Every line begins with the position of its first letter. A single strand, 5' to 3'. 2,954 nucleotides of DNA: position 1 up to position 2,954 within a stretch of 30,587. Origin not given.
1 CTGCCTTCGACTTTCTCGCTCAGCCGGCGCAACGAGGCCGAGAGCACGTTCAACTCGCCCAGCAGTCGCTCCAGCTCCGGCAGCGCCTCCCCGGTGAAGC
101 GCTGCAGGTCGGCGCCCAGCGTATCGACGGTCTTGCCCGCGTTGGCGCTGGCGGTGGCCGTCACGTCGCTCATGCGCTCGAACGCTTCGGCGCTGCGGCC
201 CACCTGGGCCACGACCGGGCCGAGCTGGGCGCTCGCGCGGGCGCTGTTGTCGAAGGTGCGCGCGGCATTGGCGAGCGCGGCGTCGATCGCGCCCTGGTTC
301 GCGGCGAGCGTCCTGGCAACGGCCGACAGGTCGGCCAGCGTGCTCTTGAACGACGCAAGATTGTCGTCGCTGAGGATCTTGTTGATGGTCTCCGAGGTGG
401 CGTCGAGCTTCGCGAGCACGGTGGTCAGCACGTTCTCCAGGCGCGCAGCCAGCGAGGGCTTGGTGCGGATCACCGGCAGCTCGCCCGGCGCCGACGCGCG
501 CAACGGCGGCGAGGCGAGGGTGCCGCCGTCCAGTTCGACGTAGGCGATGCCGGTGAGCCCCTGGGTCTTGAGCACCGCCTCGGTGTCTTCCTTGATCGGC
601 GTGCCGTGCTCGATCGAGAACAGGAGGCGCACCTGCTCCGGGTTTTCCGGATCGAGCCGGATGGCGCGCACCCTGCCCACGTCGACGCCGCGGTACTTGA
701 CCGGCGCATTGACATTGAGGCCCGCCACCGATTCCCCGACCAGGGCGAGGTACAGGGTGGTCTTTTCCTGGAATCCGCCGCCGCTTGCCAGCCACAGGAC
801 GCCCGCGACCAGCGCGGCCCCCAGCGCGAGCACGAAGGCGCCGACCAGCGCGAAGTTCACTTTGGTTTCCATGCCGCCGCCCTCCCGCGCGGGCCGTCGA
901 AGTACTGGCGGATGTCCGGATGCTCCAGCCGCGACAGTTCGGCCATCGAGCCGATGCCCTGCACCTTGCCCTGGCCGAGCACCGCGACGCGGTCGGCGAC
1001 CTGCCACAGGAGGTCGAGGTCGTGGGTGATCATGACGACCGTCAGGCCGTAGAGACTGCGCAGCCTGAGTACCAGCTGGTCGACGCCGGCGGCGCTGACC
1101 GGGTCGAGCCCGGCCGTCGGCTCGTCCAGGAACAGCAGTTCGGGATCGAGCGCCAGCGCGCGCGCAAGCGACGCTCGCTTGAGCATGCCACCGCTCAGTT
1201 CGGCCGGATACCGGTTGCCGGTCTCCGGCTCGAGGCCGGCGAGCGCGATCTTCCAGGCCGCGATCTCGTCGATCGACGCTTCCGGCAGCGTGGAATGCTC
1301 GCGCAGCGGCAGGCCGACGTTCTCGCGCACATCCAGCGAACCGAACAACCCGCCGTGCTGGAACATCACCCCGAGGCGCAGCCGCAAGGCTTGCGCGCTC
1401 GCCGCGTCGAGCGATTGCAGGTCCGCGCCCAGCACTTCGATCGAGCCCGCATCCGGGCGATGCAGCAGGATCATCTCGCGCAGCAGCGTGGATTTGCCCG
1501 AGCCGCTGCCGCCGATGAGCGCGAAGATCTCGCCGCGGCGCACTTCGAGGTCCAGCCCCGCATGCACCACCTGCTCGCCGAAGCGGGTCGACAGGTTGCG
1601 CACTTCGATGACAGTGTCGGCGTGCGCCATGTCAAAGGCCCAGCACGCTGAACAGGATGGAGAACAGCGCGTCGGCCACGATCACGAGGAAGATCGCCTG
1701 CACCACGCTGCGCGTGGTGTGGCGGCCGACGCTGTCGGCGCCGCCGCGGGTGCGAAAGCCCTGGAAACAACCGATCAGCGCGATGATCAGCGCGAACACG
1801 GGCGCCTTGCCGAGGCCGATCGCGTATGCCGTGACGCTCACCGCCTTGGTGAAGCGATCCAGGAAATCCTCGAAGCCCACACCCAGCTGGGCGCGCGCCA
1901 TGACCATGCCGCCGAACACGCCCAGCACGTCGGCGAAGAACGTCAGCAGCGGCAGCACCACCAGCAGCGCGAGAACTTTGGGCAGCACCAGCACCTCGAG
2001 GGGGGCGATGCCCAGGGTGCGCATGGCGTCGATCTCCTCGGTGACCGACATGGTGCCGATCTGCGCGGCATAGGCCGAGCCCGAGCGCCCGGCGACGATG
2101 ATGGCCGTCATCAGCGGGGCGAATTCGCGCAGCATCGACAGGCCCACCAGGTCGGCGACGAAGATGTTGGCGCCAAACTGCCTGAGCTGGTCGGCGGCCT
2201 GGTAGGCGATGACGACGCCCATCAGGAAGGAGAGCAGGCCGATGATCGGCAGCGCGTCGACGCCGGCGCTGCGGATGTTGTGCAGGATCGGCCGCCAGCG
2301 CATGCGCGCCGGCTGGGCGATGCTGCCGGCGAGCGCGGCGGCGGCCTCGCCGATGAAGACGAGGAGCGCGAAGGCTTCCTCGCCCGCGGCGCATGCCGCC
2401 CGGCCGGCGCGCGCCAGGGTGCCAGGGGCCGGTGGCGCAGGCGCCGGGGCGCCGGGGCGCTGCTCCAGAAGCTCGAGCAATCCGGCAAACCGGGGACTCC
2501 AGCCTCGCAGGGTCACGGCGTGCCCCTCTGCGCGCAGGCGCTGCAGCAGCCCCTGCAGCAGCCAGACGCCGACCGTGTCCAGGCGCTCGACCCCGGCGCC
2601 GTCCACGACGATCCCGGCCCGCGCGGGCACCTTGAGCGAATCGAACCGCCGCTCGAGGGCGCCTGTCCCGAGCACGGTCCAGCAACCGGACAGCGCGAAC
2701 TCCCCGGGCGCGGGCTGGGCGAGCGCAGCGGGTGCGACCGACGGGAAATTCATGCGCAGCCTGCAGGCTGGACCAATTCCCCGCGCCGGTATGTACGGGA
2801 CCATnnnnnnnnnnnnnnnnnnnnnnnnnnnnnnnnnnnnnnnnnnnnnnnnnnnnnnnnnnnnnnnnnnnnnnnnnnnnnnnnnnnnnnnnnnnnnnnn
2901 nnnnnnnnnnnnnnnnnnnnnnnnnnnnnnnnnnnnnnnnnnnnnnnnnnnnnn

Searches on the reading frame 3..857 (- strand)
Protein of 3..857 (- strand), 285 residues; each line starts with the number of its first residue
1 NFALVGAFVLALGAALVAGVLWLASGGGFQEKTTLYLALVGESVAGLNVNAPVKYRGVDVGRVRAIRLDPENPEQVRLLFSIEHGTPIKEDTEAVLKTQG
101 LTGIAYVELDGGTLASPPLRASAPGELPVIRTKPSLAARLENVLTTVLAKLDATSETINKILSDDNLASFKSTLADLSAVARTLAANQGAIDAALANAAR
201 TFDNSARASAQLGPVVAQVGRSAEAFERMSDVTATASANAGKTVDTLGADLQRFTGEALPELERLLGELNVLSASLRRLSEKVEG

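Call 46: search_protein_families(library=pfam, max_evalue=0.001, proteins=[window:3-857:-])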
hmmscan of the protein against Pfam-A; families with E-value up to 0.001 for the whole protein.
window:3-857:- (285 aa): 1 family
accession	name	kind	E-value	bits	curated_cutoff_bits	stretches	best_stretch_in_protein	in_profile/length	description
PF02470.25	MlaD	-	2e-19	70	25.1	1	41-112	9-81/81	MlaD protein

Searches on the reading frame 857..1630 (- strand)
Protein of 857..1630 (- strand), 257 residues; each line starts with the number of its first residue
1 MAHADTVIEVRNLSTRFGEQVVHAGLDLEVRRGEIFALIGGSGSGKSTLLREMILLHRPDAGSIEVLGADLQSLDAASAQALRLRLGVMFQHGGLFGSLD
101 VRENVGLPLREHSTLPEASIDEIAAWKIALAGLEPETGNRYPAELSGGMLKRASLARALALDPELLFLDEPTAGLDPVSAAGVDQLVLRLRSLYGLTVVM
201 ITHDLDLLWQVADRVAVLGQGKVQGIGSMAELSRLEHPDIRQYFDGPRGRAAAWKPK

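Call 10: search_protein_families(library=pfam, max_evalue=1, proteins=[window:857-1630:-])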
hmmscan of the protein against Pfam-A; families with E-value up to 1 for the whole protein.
window:857-1630:- (257 aa): 17 families
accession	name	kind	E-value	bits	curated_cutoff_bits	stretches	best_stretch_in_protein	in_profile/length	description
PF00005.33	ABC_tran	-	2.1e-29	103.3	25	1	25-173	3-137/137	ABC transporter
PF13304.12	AAA_21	-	9.7e-10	39.4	27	2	136-206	229-301/304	AAA domain, putative AbiEii toxin, Type IV TA system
PF13555.12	AAA_29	-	0.00027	21.1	27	1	27-50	16-39/61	P-loop containing region of AAA domain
PF13401.12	AAA_22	-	0.0013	19.5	27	1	33-96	5-64/130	AAA domain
PF09818.15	ABC_ATPase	-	0.0018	17.8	23.2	0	28-51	75-97/283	P-loop domain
PF13191.12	AAA_16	-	0.01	16.8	32.6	1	30-71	19-63/167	AAA ATPase domain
PF25199.1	nSTAND_NTPase5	-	0.017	15.4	34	1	27-55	35-63/145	Novel STAND NTPase 5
PF13481.12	AAA_25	-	0.031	14.4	27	0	31-51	31-51/195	AAA domain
PF03193.22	RsgA_GTPase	-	0.046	14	30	1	32-53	105-126/174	RsgA GTPase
PF00503.26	G-alpha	-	0.056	13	48.8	1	36-59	24-47/333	G-protein alpha subunit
PF01580.24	FtsK_SpoIIIE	-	0.057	13.3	24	1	37-55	43-61/221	FtsK/SpoIIIE family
PF13521.12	AAA_28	-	0.064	13.9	27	1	36-53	2-19/164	AAA domain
PF20703.3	nSTAND1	-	0.13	12.3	27.1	1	26-51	26-51/379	Novel STAND NTPase 1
PF13671.12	AAA_33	-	0.17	12.6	27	1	36-54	2-20/143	AAA domain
PF05729.18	NACHT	-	0.18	12.1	26.7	1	36-55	3-22/167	NACHT domain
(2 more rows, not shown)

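Call 20: find_encoding_contigs(protein=window:857-1630:-, flank=10000, max_places=8)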
Protein window:857-1630:- (257 aa): no gene with exactly this product is on record in the collection.

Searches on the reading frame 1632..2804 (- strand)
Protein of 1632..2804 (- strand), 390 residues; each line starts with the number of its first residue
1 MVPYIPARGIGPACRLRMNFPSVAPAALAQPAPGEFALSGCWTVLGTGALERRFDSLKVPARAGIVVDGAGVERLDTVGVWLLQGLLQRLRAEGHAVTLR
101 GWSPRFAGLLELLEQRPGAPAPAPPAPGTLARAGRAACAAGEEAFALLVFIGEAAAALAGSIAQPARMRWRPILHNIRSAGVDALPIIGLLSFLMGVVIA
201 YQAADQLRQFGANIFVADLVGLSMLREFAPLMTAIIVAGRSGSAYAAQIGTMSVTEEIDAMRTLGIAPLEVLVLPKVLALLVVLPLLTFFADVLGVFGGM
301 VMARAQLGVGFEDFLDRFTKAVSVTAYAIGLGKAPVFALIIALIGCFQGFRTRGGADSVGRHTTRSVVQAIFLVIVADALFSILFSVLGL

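Call 10: search_protein_families(library=pfam, max_evalue=1, proteins=[window:1632-2804:-])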
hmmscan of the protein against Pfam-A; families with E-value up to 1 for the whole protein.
window:1632-2804:- (390 aa): 5 families
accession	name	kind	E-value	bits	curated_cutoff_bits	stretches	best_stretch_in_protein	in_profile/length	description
PF02405.21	MlaE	-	1e-79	267.5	22.5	1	174-383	2-211/212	Permease MlaE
PF13466.11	STAS_2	-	3.7e-10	40.3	29.2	1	37-113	2-77/80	STAS domain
PF01740.26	STAS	-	0.00087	19.5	22.6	1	62-113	40-91/106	STAS domain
PF01528.21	Herpes_glycop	-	0.056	12.8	25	1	272-353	250-337/373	Herpesvirus glycoprotein M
PF22002.1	MTLN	-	0.096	13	27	1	185-210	9-34/56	Mitoregulin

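Call 29: find_encoding_contigs(protein=window:1632-2804:-, flank=10000, max_places=8)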
Protein window:1632-2804:- (390 aa): no gene with exactly this product is on record in the collection.

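Call 31: find_encoding_contigs(protein=window:1632-2753:-, flank=10000, max_places=8)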
Protein window:1632-2753:- (373 aa): no gene with exactly this product is on record in the collection.

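Call 47: find_homologous_proteins(query=window:1632-2753:-, max_evalue=1e-50)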
Query window:1632-2753:- (373 aa): 7989 proteins with E <= 1e-50 among 8000 candidates; the best 120 are listed.
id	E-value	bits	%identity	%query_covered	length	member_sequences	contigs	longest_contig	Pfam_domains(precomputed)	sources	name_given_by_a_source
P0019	2.6e-219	746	94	100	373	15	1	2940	PF02405.22,PF13466.13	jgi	jgi:phospholipid/cholesterol/gamma-HCH transport system permease protein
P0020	2.5e-207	706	90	100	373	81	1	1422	PF02405.22,PF13466.13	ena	-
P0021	8.4e-203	691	88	100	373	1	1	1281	PF02405.22,PF13466.13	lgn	-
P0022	6.0e-200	682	87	100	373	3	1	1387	PF02405.22,PF13466.13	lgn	-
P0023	5.8e-199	679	87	100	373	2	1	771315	PF02405.22,PF13466.13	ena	-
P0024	6.9e-197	672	87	100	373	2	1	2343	PF01740.27,PF02405.22,PF13466.13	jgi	jgi:phospholipid/cholesterol/gamma-HCH transport system permease protein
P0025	7.4e-192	655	85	100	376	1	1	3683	PF02405.22,PF13466.13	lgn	-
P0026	1.4e-186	638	82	99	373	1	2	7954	PF02405.22,PF13466.13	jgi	jgi:phospholipid/cholesterol/gamma-HCH transport system permease protein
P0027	1.1e-183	628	81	99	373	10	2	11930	PF02405.22,PF13466.13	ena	-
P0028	6.1e-181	619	79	100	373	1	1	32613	PF02405.22,PF13466.13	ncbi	-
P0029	7.3e-180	616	80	99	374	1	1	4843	PF02405.22,PF13466.13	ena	-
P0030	1.9e-179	614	79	99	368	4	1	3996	PF02405.22,PF13466.13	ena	-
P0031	1.7e-177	608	78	99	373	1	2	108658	PF02405.22,PF13466.13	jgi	jgi:phospholipid/cholesterol/gamma-HCH transport system permease protein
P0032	1.1e-176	605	78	99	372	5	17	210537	PF02405.22,PF13466.13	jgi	jgi:phospholipid/cholesterol/gamma-HCH transport system permease protein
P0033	1.2e-176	605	77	100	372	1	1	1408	PF02405.22,PF13466.13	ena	-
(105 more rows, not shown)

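Call 48: find_encoding_contigs(protein=P0023, flank=10000, max_places=2)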
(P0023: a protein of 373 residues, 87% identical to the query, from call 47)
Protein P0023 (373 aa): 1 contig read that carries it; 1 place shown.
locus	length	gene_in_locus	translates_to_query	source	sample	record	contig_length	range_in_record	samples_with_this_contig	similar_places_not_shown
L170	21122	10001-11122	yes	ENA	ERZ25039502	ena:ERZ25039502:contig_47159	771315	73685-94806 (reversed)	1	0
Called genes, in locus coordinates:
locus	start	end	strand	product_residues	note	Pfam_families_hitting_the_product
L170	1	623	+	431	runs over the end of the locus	PF02844:GARS_N, PF01071:GARS_A, PF02222:ATP-grasp (weak), PF02843:GARS_C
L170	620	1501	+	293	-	PF01218:Coprogen_oxidas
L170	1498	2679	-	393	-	PF07219:HemY_N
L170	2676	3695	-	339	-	PF04375:HemX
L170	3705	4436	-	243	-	PF02602:HEM4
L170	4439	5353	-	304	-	PF01379:Porphobil_deam, PF03900:Porphobil_deamC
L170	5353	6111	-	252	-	PF00072:Response_reg, PF04397:LytTR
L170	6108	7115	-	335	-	PF06580:His_kinase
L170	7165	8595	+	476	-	PF00206:Lyase_1, PF14698:ASL_C2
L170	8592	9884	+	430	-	PF00069:Pkinase, PF07714:PK_Tyr_Ser-Thr, PF03109:ABC1 (weak), PF00027:cNMP_binding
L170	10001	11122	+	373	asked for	PF13466:STAS_2, PF02405:MlaE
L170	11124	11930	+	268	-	PF00005:ABC_tran, PF13304:AAA_21 (weak)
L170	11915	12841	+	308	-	PF02470:MlaD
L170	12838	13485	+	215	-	PF03886:ABC_trans_aux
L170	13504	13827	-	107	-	PF00462:Glutaredoxin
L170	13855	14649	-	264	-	PF17827:PrmC_N, PF05175:MTS, PF13847:Methyltransf_31, PF13649:Methyltransf_25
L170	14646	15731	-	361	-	PF03462:PCRF, PF00472:RF-1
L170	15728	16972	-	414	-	PF05201:GlutR_N, PF03807:F420_oxidored (faint), PF01488:Shikimate_DH, PF00745:GlutR_dimer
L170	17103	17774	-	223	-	PF00072:Response_reg, PF00486:Trans_reg_C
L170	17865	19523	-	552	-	PF00118:Cpn60_TCP1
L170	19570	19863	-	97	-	PF00166:Cpn10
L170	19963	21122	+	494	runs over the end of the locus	PF02113:Peptidase_S13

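Call 49: find_encoding_contigs(protein=P0019, flank=5000, max_places=3)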
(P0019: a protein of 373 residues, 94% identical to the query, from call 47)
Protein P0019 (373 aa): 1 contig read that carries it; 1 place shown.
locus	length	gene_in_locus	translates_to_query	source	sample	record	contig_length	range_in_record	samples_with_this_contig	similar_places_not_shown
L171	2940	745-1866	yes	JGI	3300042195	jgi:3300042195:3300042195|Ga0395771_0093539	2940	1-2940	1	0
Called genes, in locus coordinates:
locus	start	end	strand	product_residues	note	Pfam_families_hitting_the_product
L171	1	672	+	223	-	?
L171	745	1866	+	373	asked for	PF13466:STAS_2 (weak), PF02405:MlaE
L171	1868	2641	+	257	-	PF00005:ABC_tran, PF13304:AAA_21 (weak)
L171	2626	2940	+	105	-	?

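Call 74: search_protein_families(library=ncbifam, max_evalue=0.00001, proteins=[window:1632-2753:-])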
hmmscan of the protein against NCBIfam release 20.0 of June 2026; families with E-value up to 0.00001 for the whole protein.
window:1632-2753:- (373 aa): 2 families
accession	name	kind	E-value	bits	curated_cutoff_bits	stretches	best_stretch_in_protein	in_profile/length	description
TIGR00056.1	TIGR00056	subfamily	6.8e-75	252.1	212.2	1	155-369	43-257/260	MlaE family lipid ABC transporter permease subunit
NF033619.1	perm_MlaE_1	exception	3.5e-43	148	315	1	124-365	4-248/253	lipid asymmetry maintenance ABC transporter permease subunit MlaE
